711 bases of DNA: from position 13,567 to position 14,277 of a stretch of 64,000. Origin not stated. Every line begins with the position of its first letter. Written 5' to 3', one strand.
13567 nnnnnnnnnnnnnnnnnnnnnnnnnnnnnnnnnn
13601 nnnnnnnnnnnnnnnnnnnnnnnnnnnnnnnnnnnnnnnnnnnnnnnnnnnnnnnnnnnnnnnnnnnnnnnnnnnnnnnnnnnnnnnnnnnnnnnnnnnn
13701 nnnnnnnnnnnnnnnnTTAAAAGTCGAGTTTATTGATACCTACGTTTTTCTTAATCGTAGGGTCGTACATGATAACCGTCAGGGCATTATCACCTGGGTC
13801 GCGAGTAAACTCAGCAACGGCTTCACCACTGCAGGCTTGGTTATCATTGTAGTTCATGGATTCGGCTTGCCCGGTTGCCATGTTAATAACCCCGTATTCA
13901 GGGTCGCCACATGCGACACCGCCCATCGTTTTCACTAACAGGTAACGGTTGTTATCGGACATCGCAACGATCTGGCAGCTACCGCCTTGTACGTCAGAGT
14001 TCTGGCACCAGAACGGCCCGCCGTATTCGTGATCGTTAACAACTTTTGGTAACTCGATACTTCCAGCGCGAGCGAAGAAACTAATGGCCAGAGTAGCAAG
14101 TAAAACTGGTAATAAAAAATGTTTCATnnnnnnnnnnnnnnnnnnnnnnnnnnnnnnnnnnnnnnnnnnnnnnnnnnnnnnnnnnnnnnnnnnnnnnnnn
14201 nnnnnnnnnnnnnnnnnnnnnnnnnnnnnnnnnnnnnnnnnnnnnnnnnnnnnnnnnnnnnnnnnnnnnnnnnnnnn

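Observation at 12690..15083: Run of four or five small exported Cys-containing proteins with a shared upstream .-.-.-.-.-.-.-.-like motif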

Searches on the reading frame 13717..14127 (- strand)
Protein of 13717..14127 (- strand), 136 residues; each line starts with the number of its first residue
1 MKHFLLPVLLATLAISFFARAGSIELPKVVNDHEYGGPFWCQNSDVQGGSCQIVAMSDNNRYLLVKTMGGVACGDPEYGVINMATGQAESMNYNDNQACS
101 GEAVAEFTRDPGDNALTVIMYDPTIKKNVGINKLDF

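Call 9: search_protein_families(library=pfam, proteins=[window:13717-14127:-], max_evalue=1)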
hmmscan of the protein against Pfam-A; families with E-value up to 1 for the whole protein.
window:13717-14127:- (136 aa): 0 families

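Call 10: search_protein_families(library=phrogs, proteins=[window:13717-14127:-], max_evalue=0.01)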
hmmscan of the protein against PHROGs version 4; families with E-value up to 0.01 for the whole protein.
window:13717-14127:- (136 aa): 3 families
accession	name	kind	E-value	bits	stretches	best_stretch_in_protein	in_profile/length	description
phrog_8968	-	unknown function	1.3e-57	194.4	1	1-134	1-134/135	-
phrog_17072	-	unknown function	3.9e-07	30.9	1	25-121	45-147/161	-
phrog_5248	-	unknown function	0.0067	17.5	1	1-114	1-106/129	-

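Call 16: find_homologous_proteins(query=A2, max_evalue=0.001)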
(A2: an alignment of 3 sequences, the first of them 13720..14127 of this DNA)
Query A2 (3 sequences) (136 aa, profile of the alignment): 32 proteins with E <= 0.001 among 979 candidates.
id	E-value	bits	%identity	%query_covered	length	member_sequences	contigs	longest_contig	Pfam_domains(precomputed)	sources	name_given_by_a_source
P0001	1.3e-56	208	27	62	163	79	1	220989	-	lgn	-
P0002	4.1e-56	207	99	100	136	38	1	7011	-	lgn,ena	-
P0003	4.5e-44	168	78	90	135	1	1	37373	-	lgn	-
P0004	2.0e-43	166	-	-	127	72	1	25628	-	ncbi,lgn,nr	ncbi:hypothetical protein BZZ77_24460 [Salmonella enterica subsp. enterica serovar Saintpaul]|nr:hyp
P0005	4.0e-40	155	68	100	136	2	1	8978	-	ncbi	ncbi:TPA: hypothetical protein ACTPQ1_004755 [Salmonella enterica]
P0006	1.1e-39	154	68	100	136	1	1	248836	-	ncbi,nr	ncbi:hypothetical protein pEaSNUABM29_00250 [Erwinia phage pEa_SNUABM_29]|nr:hypothetical protein pE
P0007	2.2e-37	146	24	62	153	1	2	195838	-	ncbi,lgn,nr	ncbi:hypothetical protein CSU72_04490 [Salmonella enterica subsp. enterica serovar Infantis]|nr:hypo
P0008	9.7e-37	144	71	100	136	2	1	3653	-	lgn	-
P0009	4.7e-30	122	33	20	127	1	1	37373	-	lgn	-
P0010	8.5e-29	118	30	24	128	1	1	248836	-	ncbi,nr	ncbi:hypothetical protein pEaSNUABM29_00249 [Erwinia phage pEa_SNUABM_29]|nr:hypothetical protein pE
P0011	1.8e-28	117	21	92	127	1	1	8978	-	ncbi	ncbi:TPA: hypothetical protein ACTPQ1_004756 [Salmonella enterica]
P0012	6.3e-28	115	42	9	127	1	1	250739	-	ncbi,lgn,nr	ncbi:hypothetical protein MLDJOKPK_00257 [Salmonella phage SPAsTU]|nr:hypothetical protein MLDJOKPK_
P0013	4.2e-24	103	45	100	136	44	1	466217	-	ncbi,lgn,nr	ncbi:hypothetical protein ROU84_001476 [Escherichia coli]|nr:hypothetical protein [Escherichia coli]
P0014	1.2e-22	98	28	24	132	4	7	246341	-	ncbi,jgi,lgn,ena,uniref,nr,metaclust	ncbi:hypothetical protein ASESINO_204 [Erwinia phage vB_EamM_Asesino]|uniref:Uncharacterized protein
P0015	1.3e-22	98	26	17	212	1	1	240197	-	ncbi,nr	ncbi:hypothetical protein SPFM12_00098 [Salmonella phage SPFM12]|nr:hypothetical protein SPFM12_0009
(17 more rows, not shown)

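Call 18: find_encoding_contigs(protein=P0013, flank=8000, max_places=4)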
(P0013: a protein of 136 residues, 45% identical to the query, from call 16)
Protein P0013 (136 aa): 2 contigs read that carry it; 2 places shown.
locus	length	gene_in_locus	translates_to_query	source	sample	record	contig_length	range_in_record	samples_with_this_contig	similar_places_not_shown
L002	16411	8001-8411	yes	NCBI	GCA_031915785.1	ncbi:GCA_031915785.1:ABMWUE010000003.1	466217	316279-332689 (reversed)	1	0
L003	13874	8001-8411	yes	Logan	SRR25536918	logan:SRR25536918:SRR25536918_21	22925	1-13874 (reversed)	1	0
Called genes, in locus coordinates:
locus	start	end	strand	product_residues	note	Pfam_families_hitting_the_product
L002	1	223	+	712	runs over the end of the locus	PF02463:SMC_N, PF11398:DUF2813 (weak), PF13175:AAA_15, PF13476:AAA_23, PF13514:AAA_27 (weak), PF13555:AAA_29 (weak), PF13304:AAA_21, PF20469:OLD-like_TOPRIM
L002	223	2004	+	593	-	PF00580:UvrD-helicase, PF13245:AAA_19, PF13361:UvrD_C, PF13538:UvrD_C_2 (weak)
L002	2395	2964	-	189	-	PF23343:REP_ORF2-G2P (faint)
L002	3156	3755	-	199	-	-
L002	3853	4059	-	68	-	PF05930:Phage_AlpA, PF12728:HTH_17 (weak)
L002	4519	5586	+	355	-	-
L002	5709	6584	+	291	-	PF00009:GTP_EFTU (faint), PF01926:MMR_HSR1, PF00350:Dynamin_N (weak)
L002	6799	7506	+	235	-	PF13280:WYL (faint)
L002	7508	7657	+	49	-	-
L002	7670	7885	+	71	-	-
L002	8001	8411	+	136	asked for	-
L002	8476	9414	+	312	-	-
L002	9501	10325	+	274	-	PF06067:DUF932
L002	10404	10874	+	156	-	PF03230:Antirestrict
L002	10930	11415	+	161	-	PF04002:RadC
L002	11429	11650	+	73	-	PF06174:DUF987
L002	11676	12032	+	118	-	PF06154:CbeA_antitoxin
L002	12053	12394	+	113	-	PF06755:CbtA_toxin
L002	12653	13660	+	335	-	PF28530:DUF8426, PF04471:Mrr_cat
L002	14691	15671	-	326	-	PF03629:SASA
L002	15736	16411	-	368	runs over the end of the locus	PF24681:Kelch_KLHDC2_KLHL20_DRC7, PF24996:NANM, PF25210:Kelch_FKB95 (faint), PF13415:Beta-prop_FBX42, PF13964:Beta-prop_Calicin (faint), PF24981:Beta-prop_ATRN-LZTR1, PF01344:Kelch_1, PF07646:Kelch_2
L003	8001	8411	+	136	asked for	-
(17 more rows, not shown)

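Call 26: predict_structure(alignment_id=A3)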
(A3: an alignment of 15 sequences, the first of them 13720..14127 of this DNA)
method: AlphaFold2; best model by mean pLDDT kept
length: 136 residues; sequences in the alignment: 15
mean_pLDDT: 85.1   pTM: 0.76
mean pLDDT of the five models: 85.1, 82.3, 82.0, 79.0, 78.8
residues with pLDDT >= 90: 85; 70-90: 28; 50-70: 9; < 50: 14
segments of 3 or more residues with pLDDT < 50: 1-3, 9-11, 14-21
pLDDT, mean of each block of 10 residues (from residue 1): 51 46 80 93 93 95 93 89 97 85 94 95 91 92
secondary structure, 60 per line:
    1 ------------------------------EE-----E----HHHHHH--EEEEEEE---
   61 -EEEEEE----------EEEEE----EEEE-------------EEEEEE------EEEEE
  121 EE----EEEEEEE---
elements in order: H43-48 E51-57 E62-67 E78-82 E87-90 E104-109 E116-122 E127-133

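Call 40: search_protein_representatives(alignment_id=A3)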
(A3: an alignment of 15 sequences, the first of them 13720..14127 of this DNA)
Query: 15 sequences, 137 profile positions. Proteins with E-value up to 0.001 (for the whole library): 40; up to 1e-10: 15; up to 1e-30: 3. The best 40 are listed.
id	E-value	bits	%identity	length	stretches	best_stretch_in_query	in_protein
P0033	7.3e-43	162.1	-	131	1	1-137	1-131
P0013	9.4e-42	158.5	-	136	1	1-136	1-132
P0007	3.4e-35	137.2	-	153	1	10-136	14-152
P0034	8.5e-23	97.1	-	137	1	1-137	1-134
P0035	5.9e-21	91.1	-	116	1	63-136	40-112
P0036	4.5e-19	85.0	-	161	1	3-125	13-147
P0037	5.5e-19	84.7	-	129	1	4-135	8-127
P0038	2.3e-17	79.5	-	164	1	2-121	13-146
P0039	3.6e-15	72.4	-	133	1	1-128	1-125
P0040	3.8e-15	72.3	-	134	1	4-123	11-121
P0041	1.2e-14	70.7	-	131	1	8-127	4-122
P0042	2.5e-14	69.7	-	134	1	1-133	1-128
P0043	7.1e-14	68.2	-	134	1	1-131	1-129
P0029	1.2e-12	64.2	-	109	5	74-97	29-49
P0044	1.5e-11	60.7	-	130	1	1-126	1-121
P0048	2.9e-08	50.0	-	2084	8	31-80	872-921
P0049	9.4e-08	48.3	-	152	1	26-123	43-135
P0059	9.9e-05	38.6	-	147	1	1-127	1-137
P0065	3.5e-04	36.8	-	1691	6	31-67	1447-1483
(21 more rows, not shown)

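Call 42: search_protein_families(library=pfam, proteins=[P0048, P0065, P0034, P0036, P0037, P0039, P0049, P0059], max_evalue=0.01)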
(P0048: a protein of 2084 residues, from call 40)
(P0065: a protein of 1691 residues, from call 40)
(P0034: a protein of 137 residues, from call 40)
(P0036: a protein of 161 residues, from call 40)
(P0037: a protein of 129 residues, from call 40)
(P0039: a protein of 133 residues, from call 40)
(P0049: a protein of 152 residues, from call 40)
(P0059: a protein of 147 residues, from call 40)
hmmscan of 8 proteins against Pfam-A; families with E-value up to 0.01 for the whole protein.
P0048 (2084 aa): 12 families
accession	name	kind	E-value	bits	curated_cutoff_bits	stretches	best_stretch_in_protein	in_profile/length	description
PF22352.2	K319L-like_PKD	-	7.3e-21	74.4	27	0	855-925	1-82/84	K319L-like, PKD domain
PF19081.6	Ig_7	-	2.3e-19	69.9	27.3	0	1931-2005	11-84/84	Ig-like domain CHU_C associated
PF16411.10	SusF_SusE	-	1.4e-14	55.2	27.5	0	801-875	64-128/167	Outer membrane protein SusF_SusE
PF05790.21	C2-set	-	2.3e-14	53.8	24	0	860-902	9-49/80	Immunoglobulin C2-set domain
PF13895.12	Ig_2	-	7.6e-14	52.2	27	0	848-925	6-77/79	Immunoglobulin domain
PF09926.15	DUF2158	-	2.4e-10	40.4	22.3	0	540-562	17-39/50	Uncharacterized small protein (DUF2158)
PF08786.17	DcrB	-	3.1e-09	37.5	27.2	0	1685-1728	65-103/127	DcrB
PF16403.11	Bact_surface_Ig-like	-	5e-08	33.3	27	0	1625-1648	29-52/71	Bacterial surface protein, Ig-like domain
PF24109.1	DUF7384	-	3.4e-05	24.3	27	0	770-804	96-130/153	Family of unknown function (DUF7384)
PF14039.11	YusW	-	0.0001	23.2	27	0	1428-1473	17-61/92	YusW-like protein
PF13573.12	SprB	-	0.00024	21.1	28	0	382-404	13-35/37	SprB repeat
PF15317.11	Lbh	-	0.0082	17.3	27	0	752-777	42-67/101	Cardiac transcription factor regulator, Developmental protein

P0065 (1691 aa): 19 families
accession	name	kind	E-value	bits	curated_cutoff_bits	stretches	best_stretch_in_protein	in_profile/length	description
PF00041.27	fn3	-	4.8e-121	395.7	25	9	1045-1127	1-82/84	Fibronectin type III domain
PF17164.10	DUF5122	-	2.1e-74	245.9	27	10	657-691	1-36/36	Domain of unknown function (DUF5122) beta-propeller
PF16656.11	Pur_ac_phosph_N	-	7.9e-34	116.5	30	5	1419-1496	1-88/93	Purple acid Phosphatase, N-terminal domain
PF25059.1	FN3_DSCAM-DSCAML_C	-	3.1e-28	98.4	39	3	902-938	39-75/89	DSCAM/DSCAML C-terminal Fn3-like domain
PF07679.22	I-set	-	9.9e-18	64.4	23.7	0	1514-1590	18-84/90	Immunoglobulin I-set domain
PF07495.19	Y_Y_Y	-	7.6e-16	58.2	26.6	0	896-945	18-64/65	Y_Y_Y domain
PF10179.15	NDNF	-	2.5e-14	53.9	27.3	0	996-1037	83-125/127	Neuron-derived neurotrophic factor, first Fn(III) domain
PF21466.3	GH101_dom-5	-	5.6e-12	46.1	27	0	968-1039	13-77/145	Endo-alpha-N-acetylgalactosaminidase, domain 5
PF21605.3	CRLF2-like_D2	-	2.7e-08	34.2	27.3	0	1044-1126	1-83/94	Cytokine receptor-like factor 2-like, D2 domain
PF25300.1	Fn3_Dep-1_3rd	-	4.5e-08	33.3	26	0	957-1032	4-82/85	Dep-1 third Fn3-like domain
PF18589.7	ObR_Ig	-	6.5e-08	33.4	25.8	0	1267-1305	55-93/105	Obesity receptor immunoglobulin like domain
PF01108.23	Tissue_fac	-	7.1e-08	32.7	27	0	1138-1213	24-106/107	Tissue factor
PF19433.5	NDNF_C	-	6.4e-07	29.4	26.5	0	1372-1403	133-164/175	Neuron-derived Neurotrophic Factor C-terminal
PF04516.20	CP2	-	5.1e-06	26.4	25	0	1179-1218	38-77/223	CP2 transcription factor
PF16893.11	fn3_2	-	2.7e-05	24.7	27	0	950-1029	3-81/89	Fibronectin type III domain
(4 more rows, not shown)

P0034 (137 aa): 0 families

P0036 (161 aa): 0 families

P0037 (129 aa): 0 families

P0039 (133 aa): 0 families

P0049 (152 aa): 0 families

P0059 (147 aa): 0 families

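Call 44: search_dna_similar(query=window:13720-14127:-, collection=phages, mode=protein, max_rows=40, rows=spread, max_evalue=0.001)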
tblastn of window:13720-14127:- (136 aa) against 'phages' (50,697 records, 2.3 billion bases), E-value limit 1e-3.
Records with a match: 64; places in all: 67; records where one place covers at least 80% of the query: 46.
Best place of each record, by identity: >=99% 22; 95-99% 3; 90-95% 2; 80-90% 4; 60-80% 9; <60% 24.
By first word of the organism name: Salmonella 33; Erwinia 27; Escherichia 2; Enterobacteria 1; Proteus 1.
By host as written in the record: - 24; Erwinia amylovora ATCC 29780 14; Erwinia amylovora 12; Salmonella enterica 4; Escherichia coli 2; Salmonella sp. 2; Salmonella enterica subsp. enterica serovar Enteritidis 1; Proteus mirabilis 3b10_21 1; and 4 more.
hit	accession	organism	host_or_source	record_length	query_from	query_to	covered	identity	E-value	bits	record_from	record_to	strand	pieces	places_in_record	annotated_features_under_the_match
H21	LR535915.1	Salmonella phage SPFM16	-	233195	1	136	100%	100.0%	2e-88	285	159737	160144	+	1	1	hypothetical protein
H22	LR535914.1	Salmonella phage SPFM17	-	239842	1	136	100%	100.0%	2e-88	285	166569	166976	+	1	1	hypothetical protein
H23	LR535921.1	Salmonella phage SPFM2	-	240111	1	136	100%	100.0%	2e-88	285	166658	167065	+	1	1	hypothetical protein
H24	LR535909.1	Salmonella phage SPFM11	-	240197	1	136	100%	100.0%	2e-88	285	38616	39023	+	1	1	hypothetical protein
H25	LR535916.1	Salmonella phage SPFM19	-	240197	1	136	100%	100.0%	2e-88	285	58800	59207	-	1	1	hypothetical protein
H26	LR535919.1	Salmonella phage SPFM21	-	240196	1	136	100%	100.0%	2e-88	285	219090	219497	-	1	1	hypothetical protein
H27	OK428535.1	Escherichia phage vB_EcoM_Lh1B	Escherichia coli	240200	1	136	100%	100.0%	2e-88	285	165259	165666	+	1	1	hypothetical protein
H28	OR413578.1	Salmonella phage SPLA1a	Salmonella enterica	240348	1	136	100%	100.0%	2e-88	285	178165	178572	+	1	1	hypothetical protein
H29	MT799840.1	Salmonella phage JN03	Salmonella sp.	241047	1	136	100%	100.0%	2e-88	285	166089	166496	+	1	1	hypothetical protein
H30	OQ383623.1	Salmonella phage MET_P1_082_240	cattle manure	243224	1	136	100%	100.0%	2e-88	285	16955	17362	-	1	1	hypothetical protein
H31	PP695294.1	Salmonella phage 1252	Salmonella enterica subsp. enterica ...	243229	1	136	100%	100.0%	2e-88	285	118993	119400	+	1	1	hypothetical protein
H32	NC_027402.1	Salmonella phage SPN3US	-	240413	1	136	100%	99.3%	1e-87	283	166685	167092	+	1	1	hypothetical protein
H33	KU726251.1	Enterobacteria phage SEGD1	Salmonella enterica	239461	1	136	100%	99.3%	2e-87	283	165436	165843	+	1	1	hypothetical protein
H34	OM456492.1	Salmonella phage SaP7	Salmonella sp.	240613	1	136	100%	98.5%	3e-87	281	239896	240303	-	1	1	hypothetical protein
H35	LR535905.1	Salmonella phage SPFM6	-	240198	13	136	90%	93.8%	4e-5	274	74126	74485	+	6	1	hypothetical protein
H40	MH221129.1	Salmonella phage SPAsTU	Salmonella enterica serovar Paratyphi A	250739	1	136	100%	68.4%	1e-60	206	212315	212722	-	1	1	hypothetical protein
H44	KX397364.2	Erwinia phage vB_EamM_Asesino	Erwinia amylovora ATCC 29780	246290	1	136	100%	58.7%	3e-49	173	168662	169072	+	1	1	hypothetical protein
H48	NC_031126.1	Erwinia phage vB_EamM_ChrisDB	Erwinia amylovora ATCC 29780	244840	1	130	96%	34.8%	7e-18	84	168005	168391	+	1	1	hypothetical protein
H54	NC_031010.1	Erwinia phage vB_EamM_Kwan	Erwinia amylovora ATCC 29780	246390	8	124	86%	28.1%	2e-4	45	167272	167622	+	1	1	hypothetical protein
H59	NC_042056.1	Erwinia phage Machina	Erwinia amylovora ATCC 29780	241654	39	109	52%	31.0%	1e-8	57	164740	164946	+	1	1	hypothetical protein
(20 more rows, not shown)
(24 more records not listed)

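Call 45: get_annotated_region(hit=H40, flank=3500)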
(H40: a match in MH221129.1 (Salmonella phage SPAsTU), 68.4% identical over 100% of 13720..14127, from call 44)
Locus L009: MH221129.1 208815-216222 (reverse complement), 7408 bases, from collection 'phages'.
description: Salmonella phage SPAsTU, complete genome.
organism: Salmonella phage SPAsTU (NCBI taxid 2136797)
taxonomy: Viruses; Duplodnaviria; Heunggongvirae; Uroviricota; Caudoviricetes; Seoulvirus
host: Salmonella enterica serovar Paratyphi A; source: sewage water from AIMST University; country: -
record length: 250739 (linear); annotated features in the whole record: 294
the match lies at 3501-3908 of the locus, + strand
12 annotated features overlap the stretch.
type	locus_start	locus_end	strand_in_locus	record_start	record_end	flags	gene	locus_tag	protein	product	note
CDS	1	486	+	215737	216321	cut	-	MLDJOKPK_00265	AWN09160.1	hypothetical protein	-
CDS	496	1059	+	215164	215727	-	-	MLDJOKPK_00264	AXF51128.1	hypothetical protein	-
CDS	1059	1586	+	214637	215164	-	-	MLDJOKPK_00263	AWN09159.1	hypothetical protein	-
CDS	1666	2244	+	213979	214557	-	-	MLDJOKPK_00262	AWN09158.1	hypothetical protein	-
CDS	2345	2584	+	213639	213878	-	-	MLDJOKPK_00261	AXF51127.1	hypothetical protein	-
CDS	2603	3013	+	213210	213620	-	-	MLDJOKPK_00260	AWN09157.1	hypothetical protein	-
CDS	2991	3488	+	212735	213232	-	-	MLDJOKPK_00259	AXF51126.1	hypothetical protein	-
CDS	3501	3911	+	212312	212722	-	-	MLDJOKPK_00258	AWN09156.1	hypothetical protein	-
CDS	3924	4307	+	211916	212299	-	-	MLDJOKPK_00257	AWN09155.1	hypothetical protein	-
CDS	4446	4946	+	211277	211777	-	-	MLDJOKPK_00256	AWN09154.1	hypothetical protein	-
CDS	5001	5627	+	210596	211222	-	-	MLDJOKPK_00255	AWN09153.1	hypothetical protein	-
CDS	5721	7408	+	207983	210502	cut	-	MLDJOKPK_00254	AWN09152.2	putative SMC domain-containing protein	-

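Call 46: get_annotated_region(hit=H44, flank=3500)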
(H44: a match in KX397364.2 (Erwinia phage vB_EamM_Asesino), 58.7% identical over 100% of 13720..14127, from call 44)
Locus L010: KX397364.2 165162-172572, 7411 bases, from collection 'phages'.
description: Erwinia phage vB_EamM_Asesino, complete genome.
organism: Erwinia phage vB_EamM_Asesino (NCBI taxid 1883370)
taxonomy: Viruses; Duplodnaviria; Heunggongvirae; Uroviricota; Caudoviricetes; Erskinevirus; Erskinevirus asesino
host: Erwinia amylovora ATCC 29780; source: branches and blossoms; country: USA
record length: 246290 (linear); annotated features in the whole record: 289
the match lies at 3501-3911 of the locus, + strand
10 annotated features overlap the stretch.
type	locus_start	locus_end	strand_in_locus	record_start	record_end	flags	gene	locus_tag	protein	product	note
CDS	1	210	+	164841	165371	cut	-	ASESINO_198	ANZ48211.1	hypothetical protein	gp198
CDS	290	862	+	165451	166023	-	-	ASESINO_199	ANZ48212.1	hypothetical protein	gp199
CDS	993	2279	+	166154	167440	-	-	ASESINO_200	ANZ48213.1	hypothetical protein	gp200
CDS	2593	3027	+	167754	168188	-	-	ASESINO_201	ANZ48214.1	hypothetical protein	gp201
CDS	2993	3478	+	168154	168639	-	-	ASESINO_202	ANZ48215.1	hypothetical protein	gp202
CDS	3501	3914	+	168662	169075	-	-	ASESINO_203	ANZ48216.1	hypothetical protein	gp203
CDS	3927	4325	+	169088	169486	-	-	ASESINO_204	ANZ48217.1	hypothetical protein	gp204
CDS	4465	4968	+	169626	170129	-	-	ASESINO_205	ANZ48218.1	hypothetical protein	gp205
CDS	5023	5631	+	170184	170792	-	-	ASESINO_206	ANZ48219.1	hypothetical protein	gp206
CDS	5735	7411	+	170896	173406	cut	-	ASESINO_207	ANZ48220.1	putative SMC domain-containing protein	gp207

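Call 47: get_annotated_region(hit=H48, flank=3500)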
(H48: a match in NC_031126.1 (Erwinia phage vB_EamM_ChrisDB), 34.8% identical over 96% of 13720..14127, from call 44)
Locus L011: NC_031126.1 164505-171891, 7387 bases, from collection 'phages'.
description: Erwinia phage vB_EamM_ChrisDB, complete genome.
organism: Erwinia phage vB_EamM_ChrisDB (NCBI taxid 1883371)
taxonomy: Viruses; Duplodnaviria; Heunggongvirae; Uroviricota; Caudoviricetes; Machinavirus
host: Erwinia amylovora ATCC 29780; source: -; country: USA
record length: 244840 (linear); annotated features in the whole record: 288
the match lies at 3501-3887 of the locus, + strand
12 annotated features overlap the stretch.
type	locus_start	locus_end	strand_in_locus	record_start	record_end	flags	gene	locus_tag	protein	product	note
CDS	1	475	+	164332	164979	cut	-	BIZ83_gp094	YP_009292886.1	hypothetical protein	gp197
CDS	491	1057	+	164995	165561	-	-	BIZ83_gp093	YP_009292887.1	hypothetical protein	gp198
CDS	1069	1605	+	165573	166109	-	-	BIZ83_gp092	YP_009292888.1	hypothetical protein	gp199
CDS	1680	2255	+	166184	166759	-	-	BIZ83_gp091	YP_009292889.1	hypothetical protein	gp200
CDS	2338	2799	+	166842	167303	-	-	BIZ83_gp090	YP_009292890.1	hypothetical protein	gp201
CDS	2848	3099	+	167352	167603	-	-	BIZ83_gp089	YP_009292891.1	hypothetical protein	gp202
CDS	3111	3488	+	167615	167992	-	-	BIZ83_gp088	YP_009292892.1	hypothetical protein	gp203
CDS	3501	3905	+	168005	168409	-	-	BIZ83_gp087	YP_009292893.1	hypothetical protein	gp204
CDS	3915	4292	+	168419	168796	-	-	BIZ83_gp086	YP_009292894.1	hypothetical protein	gp205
CDS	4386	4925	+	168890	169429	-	-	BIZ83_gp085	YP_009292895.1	hypothetical protein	gp206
CDS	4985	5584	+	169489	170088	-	-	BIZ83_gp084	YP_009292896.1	hypothetical protein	gp207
CDS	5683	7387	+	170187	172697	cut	-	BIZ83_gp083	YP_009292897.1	putative SMC domain-containing protein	gp208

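Call 48: get_annotated_region(hit=H54, flank=3500)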
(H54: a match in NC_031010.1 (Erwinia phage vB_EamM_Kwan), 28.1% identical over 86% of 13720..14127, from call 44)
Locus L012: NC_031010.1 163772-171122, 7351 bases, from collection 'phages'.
description: Erwinia phage vB_EamM_Kwan, complete genome.
organism: Erwinia phage vB_EamM_Kwan (NCBI taxid 1883374)
taxonomy: Viruses; Duplodnaviria; Heunggongvirae; Uroviricota; Caudoviricetes; Wellingtonvirus; Wellingtonvirus wellington
host: Erwinia amylovora ATCC 29780; source: -; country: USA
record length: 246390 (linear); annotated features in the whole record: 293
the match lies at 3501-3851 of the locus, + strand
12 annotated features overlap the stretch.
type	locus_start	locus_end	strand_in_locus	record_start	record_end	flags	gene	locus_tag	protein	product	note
CDS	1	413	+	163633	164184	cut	-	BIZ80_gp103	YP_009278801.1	hypothetical protein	gp196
CDS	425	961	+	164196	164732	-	-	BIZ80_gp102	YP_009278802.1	hypothetical protein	gp197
CDS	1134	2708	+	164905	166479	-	-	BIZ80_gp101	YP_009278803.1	hypothetical protein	gp198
CDS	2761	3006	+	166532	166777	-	-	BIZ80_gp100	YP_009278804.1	hypothetical protein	gp199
CDS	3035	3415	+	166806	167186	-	-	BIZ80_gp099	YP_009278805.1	hypothetical protein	gp200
CDS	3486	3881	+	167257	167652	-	-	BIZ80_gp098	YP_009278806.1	hypothetical protein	gp201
CDS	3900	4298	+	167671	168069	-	-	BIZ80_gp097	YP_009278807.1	hypothetical protein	gp202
CDS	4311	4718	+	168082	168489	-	-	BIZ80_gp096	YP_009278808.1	hypothetical protein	gp203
CDS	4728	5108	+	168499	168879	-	-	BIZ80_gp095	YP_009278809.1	hypothetical protein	gp204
CDS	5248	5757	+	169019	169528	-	-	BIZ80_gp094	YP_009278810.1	hypothetical protein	gp205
CDS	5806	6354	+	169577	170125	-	-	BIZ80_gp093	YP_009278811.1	hypothetical protein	gp206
CDS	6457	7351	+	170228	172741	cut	-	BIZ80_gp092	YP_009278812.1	putative SMC domain-containing protein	gp207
